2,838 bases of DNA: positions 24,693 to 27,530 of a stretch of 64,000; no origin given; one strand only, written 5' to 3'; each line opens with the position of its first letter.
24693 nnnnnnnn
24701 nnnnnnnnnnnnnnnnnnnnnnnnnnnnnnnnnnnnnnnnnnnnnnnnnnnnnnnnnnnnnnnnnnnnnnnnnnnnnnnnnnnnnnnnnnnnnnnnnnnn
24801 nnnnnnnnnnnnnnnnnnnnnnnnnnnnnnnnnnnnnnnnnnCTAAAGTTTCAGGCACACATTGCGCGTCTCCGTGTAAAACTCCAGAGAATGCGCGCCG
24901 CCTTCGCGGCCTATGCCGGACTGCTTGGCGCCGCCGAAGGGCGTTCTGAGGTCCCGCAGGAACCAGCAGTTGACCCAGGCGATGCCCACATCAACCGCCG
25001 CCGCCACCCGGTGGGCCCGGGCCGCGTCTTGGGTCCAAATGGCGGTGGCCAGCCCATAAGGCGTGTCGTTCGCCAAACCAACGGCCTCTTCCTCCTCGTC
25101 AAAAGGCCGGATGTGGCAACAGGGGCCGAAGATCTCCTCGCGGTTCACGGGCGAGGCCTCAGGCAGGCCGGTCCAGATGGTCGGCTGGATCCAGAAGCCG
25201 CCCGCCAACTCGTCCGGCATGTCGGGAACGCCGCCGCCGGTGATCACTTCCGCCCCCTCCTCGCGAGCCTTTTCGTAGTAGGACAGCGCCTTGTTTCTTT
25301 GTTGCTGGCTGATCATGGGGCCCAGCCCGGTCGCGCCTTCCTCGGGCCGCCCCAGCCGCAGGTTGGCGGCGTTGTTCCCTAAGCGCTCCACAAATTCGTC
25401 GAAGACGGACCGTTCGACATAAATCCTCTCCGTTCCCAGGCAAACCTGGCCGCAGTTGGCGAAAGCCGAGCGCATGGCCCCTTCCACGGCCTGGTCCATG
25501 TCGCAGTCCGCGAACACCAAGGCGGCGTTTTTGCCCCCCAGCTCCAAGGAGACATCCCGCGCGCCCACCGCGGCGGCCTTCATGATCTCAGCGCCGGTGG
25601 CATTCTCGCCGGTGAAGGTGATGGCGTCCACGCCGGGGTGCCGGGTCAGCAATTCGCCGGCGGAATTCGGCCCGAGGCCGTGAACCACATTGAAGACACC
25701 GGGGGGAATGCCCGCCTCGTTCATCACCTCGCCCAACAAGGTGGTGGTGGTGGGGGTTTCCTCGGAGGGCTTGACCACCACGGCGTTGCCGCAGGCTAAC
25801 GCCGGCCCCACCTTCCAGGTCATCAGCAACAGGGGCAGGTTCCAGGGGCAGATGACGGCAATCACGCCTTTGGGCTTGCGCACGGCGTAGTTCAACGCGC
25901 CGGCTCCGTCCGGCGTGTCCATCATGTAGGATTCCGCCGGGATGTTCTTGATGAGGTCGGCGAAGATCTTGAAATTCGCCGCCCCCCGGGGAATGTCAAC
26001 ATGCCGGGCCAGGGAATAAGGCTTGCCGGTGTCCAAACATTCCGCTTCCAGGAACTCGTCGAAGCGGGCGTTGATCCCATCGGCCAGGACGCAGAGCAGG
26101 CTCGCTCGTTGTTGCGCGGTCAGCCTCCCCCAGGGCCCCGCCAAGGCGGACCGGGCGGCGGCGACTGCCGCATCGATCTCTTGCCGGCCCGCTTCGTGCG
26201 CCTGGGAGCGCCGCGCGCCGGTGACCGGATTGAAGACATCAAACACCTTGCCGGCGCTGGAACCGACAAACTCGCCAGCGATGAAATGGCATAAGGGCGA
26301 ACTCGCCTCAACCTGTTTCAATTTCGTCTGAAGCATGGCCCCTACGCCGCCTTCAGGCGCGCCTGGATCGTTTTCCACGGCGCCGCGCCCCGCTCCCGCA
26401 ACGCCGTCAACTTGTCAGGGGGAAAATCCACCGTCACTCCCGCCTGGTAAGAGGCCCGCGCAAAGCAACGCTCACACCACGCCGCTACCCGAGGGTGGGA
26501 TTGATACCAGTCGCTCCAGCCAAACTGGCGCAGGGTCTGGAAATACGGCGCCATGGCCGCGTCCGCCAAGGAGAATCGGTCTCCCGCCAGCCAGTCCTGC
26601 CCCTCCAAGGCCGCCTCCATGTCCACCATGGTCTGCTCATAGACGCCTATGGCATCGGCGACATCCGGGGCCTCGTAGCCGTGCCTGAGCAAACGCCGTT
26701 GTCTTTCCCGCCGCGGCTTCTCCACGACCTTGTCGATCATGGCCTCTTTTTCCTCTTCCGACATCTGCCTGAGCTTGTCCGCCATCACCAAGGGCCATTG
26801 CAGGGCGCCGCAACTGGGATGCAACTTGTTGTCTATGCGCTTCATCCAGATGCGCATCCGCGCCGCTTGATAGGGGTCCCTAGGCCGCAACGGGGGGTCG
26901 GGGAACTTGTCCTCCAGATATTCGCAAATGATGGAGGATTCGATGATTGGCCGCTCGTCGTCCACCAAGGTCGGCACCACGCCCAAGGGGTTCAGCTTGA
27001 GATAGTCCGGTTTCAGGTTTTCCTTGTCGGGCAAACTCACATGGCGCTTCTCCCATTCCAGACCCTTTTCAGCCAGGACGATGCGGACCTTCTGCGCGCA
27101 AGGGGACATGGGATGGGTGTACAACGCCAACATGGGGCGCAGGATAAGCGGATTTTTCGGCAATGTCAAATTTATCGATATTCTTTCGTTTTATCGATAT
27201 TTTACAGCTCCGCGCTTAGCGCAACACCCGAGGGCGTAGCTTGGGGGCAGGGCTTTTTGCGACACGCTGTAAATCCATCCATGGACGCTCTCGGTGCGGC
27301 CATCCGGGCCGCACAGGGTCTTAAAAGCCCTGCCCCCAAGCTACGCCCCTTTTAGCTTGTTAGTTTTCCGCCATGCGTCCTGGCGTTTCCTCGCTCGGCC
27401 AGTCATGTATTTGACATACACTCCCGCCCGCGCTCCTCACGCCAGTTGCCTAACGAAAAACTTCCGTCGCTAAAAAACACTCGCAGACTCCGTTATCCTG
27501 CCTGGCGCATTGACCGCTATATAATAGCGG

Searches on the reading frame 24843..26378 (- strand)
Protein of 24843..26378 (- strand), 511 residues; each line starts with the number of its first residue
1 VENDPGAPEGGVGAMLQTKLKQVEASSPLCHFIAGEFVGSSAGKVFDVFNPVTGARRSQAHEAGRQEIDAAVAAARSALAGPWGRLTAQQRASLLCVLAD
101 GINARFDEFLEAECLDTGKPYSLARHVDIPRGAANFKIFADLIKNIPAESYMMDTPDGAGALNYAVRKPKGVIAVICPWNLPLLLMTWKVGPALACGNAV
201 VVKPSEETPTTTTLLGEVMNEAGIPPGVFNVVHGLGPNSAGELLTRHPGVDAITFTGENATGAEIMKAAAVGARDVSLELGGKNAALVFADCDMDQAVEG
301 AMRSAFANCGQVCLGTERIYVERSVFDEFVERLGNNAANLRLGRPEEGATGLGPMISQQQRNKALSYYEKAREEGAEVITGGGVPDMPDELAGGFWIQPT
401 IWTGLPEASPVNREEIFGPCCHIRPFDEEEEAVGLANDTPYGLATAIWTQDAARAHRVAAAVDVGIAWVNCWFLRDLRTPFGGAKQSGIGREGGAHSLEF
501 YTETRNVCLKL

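Call 6: search_protein_families(library=pfam, proteins=[window:24843-26378:-])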
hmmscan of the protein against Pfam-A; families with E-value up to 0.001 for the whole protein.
window:24843-26378:- (511 aa): 2 families
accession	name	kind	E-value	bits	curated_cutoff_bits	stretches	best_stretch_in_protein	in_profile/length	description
PF00171.27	Aldedh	-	4.9e-156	520.3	23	1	40-507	4-461/461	Aldehyde dehydrogenase family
PF18944.7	DUF5691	-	3.2e-05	24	27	1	71-116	182-227/491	Family of unknown function (DUF5691)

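Call 13: find_encoding_contigs(protein=window:24843-26378:-, flank=2000, max_places=4)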
Protein window:24843-26378:- (511 aa): no gene with exactly this product is on record in the collection.

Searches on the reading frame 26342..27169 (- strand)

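Call 6: search_protein_families(library=pfam, proteins=[window:26342-27169:-])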
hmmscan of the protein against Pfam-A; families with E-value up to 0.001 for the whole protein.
window:26342-27169:- (275 aa): 6 families
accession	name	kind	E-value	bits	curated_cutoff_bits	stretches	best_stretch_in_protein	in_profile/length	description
PF13417.12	GST_N_3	-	1.7e-20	73.5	22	1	16-93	1-75/75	Glutathione S-transferase, N-terminal domain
PF13409.12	GST_N_2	-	3.4e-20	72.9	25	1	22-87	2-69/70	Glutathione S-transferase, N-terminal domain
PF02798.26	GST_N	-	2.2e-18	66.8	20.9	1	14-86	3-75/76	Glutathione S-transferase, N-terminal domain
PF00043.30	GST_C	-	2.3e-09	37.8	20.7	1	185-238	39-92/93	Glutathione S-transferase, C-terminal domain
PF13410.11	GST_C_2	-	3.8e-08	33.7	24.9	1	173-234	7-69/69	Glutathione S-transferase, C-terminal domain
PF14497.11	GST_C_3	-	0.00011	22.8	21.6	1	183-238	37-94/104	Glutathione S-transferase, C-terminal domain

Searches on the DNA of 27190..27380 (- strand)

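Call 41: search_rna_families(source=window, start=27190, end=27380, threshold=evalue, max_evalue=10, show_alignments=4)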
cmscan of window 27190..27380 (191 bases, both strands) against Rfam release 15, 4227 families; matches with E-value up to 10: 13.
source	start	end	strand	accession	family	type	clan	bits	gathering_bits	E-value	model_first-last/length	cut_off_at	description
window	27233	27350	+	RF00102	VA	Gene;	-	25.1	62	0.022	1-159/159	no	VA RNA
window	27239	27342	-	RF03240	MIR5534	Gene; miRNA;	-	22.4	79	0.031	1-102/102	no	MIR5534 microRNA precursor family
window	27212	27321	+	RF02770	Ysr224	Gene; sRNA;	-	19.7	70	0.022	1-107/107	no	Yersinia sRNA 224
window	27234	27343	+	RF00486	mir-129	Gene; miRNA;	-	19.3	48.6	0.11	1-75/75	no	mir-129 microRNA precursor family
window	27232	27348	-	RF03327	mir-1266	Gene; miRNA;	-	19.3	70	0.22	6-75/82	no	mir-1266 microRNA precursor family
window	27237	27346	-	RF00486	mir-129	Gene; miRNA;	-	17.4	48.6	0.36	1-75/75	no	mir-129 microRNA precursor family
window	27233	27347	+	RF04074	mir-1199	Gene; miRNA;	-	16.3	80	5.9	1-100/100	no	mir-1199 microRNA precursor family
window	27229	27352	-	RF02007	mir-1237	Gene; miRNA;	-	15.6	65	8.4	1-102/102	no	mir-1237 microRNA precursor family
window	27311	27352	+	RF02158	NPPA-AS1_3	Gene; lncRNA;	-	14.9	55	0.24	66-108/108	no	NPPA antisense RNA 1 conserved region 3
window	27240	27340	+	RF00644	mir-27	Gene; miRNA;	-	14.5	48.5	0.69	1-80/80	no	mir-27 microRNA precursor family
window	27240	27340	-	RF00644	mir-27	Gene; miRNA;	-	14.5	48.5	0.69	1-80/80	no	mir-27 microRNA precursor family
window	27197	27380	-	RF02691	BTH_s19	Gene; sRNA;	-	12.8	153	0.25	70-224/224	5'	Burkholderia sRNA 19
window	27190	27339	-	RF02603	BASRCII26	Gene; sRNA;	-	12.6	218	0.39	1-190/190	no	Brucella sRNA CII26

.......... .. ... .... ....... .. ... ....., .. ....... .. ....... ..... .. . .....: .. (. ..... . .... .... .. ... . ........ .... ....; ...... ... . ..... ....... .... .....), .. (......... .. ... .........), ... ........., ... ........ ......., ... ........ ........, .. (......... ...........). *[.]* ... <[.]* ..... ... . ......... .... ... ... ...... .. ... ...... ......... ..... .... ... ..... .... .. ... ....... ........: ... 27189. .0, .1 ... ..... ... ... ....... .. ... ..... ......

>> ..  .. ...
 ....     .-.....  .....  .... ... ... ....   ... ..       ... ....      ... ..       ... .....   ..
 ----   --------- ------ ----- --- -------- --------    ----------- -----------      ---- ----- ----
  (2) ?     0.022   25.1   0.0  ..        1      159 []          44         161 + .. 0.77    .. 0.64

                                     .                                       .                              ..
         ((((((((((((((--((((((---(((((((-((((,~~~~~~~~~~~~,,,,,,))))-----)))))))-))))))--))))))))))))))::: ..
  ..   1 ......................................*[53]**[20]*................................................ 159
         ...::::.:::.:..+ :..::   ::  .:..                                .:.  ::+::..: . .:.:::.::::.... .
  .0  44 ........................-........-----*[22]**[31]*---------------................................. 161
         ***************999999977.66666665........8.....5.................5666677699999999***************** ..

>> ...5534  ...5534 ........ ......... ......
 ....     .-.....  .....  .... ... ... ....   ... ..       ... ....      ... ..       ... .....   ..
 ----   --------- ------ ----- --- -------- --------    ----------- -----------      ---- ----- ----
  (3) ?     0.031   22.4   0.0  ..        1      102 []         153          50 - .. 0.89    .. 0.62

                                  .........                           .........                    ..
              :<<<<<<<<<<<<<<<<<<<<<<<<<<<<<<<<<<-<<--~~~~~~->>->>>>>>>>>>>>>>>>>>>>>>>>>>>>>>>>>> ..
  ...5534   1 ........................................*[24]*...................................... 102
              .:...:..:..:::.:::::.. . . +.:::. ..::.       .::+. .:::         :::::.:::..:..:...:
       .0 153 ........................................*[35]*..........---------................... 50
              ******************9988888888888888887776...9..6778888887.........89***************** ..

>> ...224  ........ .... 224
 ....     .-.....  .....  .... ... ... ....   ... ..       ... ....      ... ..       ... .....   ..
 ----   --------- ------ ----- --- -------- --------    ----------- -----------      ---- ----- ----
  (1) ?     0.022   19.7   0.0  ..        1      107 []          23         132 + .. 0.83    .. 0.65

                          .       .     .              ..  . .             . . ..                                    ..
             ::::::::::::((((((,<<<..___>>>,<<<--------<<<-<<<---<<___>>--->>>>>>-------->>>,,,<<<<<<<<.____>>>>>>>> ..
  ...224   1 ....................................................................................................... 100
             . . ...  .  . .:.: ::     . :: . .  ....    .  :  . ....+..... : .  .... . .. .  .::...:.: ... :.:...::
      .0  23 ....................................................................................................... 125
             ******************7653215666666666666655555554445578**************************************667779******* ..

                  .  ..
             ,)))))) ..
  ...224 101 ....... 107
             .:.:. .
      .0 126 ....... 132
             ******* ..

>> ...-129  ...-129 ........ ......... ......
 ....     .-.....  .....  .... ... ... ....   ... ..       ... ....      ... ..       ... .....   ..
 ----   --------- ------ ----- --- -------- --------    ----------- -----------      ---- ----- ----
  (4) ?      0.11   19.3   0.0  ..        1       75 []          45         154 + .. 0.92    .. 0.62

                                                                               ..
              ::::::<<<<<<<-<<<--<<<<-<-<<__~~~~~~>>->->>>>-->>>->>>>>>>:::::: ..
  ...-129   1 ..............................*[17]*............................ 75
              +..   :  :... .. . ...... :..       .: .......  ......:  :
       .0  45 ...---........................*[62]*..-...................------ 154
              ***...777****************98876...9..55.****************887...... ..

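Call 76: build_rna_model(alignment_id=A2, structure=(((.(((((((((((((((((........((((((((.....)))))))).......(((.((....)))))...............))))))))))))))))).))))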
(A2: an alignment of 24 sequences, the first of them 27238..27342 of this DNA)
Model R2 built from alignment A2 (24 sequences, 108 columns); structure: as given.
model positions 105; base pairs 33; branch points 1; effective number of sequences 0.7; information 0.591 bits per position. Calibrated on 0.2 Mb of random sequence (short: E-values are rough).
structure used (alignment columns):
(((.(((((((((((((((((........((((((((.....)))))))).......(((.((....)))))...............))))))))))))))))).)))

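Call 77: search_with_rna_model(model_id=R2, sources=[L001, L002, L003, L004, L005, L006, L007, L008, L009, L010, L014], max_evalue=10, show_alignments=1)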
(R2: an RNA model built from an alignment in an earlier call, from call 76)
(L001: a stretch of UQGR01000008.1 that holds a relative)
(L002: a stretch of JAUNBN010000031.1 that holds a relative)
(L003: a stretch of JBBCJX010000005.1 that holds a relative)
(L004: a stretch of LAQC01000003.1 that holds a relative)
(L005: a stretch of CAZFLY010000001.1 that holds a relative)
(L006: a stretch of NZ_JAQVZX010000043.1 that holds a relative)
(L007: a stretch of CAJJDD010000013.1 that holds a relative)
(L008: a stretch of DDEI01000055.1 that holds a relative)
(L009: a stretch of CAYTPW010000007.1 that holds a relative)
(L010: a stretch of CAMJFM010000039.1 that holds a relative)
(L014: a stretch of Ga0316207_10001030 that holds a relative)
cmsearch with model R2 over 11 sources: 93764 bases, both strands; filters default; matches with E-value up to 10: 1.
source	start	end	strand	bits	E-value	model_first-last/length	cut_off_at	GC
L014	7294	7394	-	67.5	2e-12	1-105/105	no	0.46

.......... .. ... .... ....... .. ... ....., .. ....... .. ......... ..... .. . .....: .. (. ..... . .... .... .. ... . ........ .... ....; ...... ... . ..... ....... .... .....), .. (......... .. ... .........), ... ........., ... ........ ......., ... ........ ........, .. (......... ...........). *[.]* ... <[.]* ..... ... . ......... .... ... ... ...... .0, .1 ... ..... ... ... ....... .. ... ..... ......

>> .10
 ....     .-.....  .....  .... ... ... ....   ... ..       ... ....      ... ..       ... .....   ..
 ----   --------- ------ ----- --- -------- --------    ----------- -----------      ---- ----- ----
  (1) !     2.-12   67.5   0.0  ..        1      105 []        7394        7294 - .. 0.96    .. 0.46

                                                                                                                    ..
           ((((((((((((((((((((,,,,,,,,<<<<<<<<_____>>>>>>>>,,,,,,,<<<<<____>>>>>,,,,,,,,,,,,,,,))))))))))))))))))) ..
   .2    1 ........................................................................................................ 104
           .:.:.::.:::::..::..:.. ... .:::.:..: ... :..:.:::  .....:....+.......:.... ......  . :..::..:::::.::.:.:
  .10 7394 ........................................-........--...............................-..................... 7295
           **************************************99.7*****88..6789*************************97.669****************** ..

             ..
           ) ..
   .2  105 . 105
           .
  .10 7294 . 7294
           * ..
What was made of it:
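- On TwoAYGGAY RNA (RF01731): Nothing is found in 80 kb of controls (calls 76, 77).
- All 33 pairs are standard despite entirely different stems, and 80 kb of control sequence gives no hit (calls 76, 77).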
